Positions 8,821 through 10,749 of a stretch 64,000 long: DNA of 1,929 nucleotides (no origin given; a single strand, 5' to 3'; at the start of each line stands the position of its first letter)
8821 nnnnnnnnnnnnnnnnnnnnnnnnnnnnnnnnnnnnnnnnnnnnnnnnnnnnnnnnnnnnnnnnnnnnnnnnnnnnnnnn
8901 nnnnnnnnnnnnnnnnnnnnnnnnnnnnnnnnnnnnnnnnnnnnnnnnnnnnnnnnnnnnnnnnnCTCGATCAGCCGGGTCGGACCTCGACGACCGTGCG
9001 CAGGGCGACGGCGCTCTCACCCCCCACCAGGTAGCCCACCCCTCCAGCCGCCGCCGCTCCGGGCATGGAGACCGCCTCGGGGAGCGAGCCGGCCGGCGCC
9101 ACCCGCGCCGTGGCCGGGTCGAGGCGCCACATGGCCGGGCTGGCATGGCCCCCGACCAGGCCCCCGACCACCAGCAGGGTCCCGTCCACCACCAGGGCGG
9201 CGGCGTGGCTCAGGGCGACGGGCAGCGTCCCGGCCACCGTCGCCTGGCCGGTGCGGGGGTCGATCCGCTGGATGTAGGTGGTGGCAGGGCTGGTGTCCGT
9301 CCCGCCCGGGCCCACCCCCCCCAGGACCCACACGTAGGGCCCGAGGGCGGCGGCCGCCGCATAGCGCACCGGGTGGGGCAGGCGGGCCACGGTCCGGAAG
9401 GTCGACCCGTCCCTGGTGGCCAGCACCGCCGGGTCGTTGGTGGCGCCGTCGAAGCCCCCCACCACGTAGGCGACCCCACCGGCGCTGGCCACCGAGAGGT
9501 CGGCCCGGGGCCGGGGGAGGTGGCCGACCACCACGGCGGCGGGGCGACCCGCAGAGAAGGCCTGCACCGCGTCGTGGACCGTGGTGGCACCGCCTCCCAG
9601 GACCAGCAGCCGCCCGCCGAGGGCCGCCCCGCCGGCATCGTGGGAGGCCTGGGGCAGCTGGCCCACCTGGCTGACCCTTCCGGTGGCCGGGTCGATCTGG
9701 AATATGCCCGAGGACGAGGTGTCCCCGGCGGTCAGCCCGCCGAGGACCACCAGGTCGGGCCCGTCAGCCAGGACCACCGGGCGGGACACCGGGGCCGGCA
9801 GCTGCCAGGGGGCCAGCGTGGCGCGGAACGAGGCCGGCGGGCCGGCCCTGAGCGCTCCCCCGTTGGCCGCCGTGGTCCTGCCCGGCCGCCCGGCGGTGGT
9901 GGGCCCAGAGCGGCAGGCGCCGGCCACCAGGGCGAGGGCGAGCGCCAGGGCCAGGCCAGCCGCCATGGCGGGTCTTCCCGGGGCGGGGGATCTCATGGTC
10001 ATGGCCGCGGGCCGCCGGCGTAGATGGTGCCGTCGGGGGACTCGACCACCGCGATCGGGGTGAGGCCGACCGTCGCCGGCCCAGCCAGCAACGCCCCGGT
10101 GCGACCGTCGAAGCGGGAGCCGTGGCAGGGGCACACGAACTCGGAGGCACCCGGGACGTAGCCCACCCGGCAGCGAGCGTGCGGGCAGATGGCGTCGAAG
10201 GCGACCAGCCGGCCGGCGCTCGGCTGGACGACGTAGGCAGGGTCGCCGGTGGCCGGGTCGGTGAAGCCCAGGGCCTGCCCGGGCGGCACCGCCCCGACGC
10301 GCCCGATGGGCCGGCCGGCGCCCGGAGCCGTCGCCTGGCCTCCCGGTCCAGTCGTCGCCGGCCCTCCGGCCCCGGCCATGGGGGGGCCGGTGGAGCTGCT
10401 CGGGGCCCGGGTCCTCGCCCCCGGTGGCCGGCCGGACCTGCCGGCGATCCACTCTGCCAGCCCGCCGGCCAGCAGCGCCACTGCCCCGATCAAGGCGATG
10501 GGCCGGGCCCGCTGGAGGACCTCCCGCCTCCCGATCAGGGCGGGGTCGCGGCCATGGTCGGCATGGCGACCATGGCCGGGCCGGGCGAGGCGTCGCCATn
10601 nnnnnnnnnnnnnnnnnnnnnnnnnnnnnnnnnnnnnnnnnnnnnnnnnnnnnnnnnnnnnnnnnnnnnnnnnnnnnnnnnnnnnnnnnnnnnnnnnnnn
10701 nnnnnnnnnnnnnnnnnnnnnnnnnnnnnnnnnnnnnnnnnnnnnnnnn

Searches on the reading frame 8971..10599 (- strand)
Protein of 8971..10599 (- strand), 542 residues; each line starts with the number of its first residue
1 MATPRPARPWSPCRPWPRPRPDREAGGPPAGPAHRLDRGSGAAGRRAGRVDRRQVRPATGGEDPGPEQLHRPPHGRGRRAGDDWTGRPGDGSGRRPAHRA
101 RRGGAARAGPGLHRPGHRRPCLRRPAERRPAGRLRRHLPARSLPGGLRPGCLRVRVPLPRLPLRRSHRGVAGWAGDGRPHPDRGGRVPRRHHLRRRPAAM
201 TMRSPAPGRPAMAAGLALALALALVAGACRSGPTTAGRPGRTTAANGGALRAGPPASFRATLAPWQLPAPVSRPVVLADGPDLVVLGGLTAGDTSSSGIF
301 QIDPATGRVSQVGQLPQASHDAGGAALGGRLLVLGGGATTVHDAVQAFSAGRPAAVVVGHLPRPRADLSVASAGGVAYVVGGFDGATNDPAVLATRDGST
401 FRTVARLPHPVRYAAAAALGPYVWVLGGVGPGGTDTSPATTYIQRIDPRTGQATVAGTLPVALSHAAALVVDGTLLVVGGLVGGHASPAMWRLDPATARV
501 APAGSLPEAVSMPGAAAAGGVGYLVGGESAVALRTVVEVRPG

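Call 77: search_protein_families(library=pfam, proteins=[window:8971-10599:-], max_evalue=0.001)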
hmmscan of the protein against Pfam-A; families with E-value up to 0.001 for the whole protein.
window:8971-10599:- (542 aa): 9 families
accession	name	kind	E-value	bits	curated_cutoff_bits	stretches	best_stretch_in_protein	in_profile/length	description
PF13964.12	Kelch_6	-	3.7e-17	62.1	25.3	0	275-316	7-47/50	Kelch motif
PF01344.31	Kelch_1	-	1.1e-16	60.4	20.1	0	464-498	3-37/46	Kelch motif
PF13415.12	Kelch_3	-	3.9e-14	52.8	22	0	473-515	2-45/48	Galactose oxidase, central domain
PF24681.1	Kelch_KLHDC2_KLHL20_DRC7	-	6.5e-13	48.9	50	1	452-536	93-181/221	KLHDC2/KLHL20/DRC7 Kelch-repeats domain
PF25210.1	Kelch_FKB95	-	2.4e-05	24.5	70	0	400-497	22-117/268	FKB95, Kelch-repeats domain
PF07646.21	Kelch_2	-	2.7e-05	24.3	21.3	0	463-497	2-38/48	Kelch motif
PF13418.12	Kelch_4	-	3.3e-05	24.2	21.6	0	282-317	14-49/49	Galactose oxidase, central domain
PF21959.2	DUF6923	-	0.00022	21.5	27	0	281-325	135-180/234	Repeat of unknown function (DUF6923)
PF24996.1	NANM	-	0.00081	18.8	45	0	450-482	297-329/350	N-acetylneuraminate epimerase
